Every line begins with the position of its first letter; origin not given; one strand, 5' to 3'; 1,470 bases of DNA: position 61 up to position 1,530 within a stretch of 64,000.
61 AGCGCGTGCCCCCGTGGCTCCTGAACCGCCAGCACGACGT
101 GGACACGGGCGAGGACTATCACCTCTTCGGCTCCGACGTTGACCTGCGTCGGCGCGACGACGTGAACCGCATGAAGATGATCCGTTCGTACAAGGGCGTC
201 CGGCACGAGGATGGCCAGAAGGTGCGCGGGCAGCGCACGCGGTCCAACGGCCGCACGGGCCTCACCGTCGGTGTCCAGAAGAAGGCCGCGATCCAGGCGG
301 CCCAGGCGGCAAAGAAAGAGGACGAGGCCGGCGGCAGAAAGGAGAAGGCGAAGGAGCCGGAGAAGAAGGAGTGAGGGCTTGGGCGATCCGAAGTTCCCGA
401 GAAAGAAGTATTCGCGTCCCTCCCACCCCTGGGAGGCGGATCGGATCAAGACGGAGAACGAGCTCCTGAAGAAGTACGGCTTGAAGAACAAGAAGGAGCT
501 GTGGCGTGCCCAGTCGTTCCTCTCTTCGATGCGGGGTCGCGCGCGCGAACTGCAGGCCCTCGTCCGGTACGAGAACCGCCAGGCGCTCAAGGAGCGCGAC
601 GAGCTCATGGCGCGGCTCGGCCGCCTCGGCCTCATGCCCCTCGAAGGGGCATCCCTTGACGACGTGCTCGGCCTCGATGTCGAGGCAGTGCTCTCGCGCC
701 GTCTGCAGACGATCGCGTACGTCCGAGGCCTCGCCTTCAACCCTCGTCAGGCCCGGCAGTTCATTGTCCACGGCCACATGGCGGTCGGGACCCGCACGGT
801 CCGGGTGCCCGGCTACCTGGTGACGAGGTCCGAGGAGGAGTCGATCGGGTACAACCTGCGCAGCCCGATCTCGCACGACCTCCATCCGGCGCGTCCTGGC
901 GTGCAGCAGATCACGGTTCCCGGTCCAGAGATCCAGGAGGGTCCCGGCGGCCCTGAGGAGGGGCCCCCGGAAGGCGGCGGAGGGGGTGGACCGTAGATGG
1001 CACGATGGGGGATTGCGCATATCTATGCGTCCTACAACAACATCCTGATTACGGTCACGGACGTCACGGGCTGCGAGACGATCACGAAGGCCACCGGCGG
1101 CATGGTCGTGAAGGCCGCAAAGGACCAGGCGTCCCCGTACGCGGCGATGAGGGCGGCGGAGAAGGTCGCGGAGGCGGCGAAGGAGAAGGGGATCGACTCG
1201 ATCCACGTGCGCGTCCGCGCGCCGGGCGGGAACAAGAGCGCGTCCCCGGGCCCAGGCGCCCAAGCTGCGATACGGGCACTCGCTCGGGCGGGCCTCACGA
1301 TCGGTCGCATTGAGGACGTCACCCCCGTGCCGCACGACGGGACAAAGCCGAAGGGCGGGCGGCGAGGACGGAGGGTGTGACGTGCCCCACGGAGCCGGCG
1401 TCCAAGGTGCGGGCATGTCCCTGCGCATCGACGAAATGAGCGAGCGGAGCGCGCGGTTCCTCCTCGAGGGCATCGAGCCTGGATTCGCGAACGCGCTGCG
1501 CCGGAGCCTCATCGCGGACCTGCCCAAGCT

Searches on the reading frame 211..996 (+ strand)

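Call 10: search_protein_families(library=pfam, proteins=[window:211-996:+], max_evalue=0.001)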
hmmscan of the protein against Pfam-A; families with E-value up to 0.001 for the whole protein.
window:211-996:+ (261 aa): 1 family
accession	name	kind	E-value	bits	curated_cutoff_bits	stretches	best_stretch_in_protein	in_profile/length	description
PF01479.30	S4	-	1.4e-07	31.6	22.8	1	163-208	1-46/48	S4 domain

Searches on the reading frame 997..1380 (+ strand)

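Call 10: search_protein_families(library=pfam, proteins=[window:997-1380:+], max_evalue=0.001)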
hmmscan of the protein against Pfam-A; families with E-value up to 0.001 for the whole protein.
window:997-1380:+ (127 aa): 1 family
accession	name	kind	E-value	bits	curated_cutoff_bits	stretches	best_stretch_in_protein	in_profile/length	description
PF00411.24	Ribosomal_S11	-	1.6e-45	154.5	25.1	1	5-123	1-110/110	Ribosomal protein S11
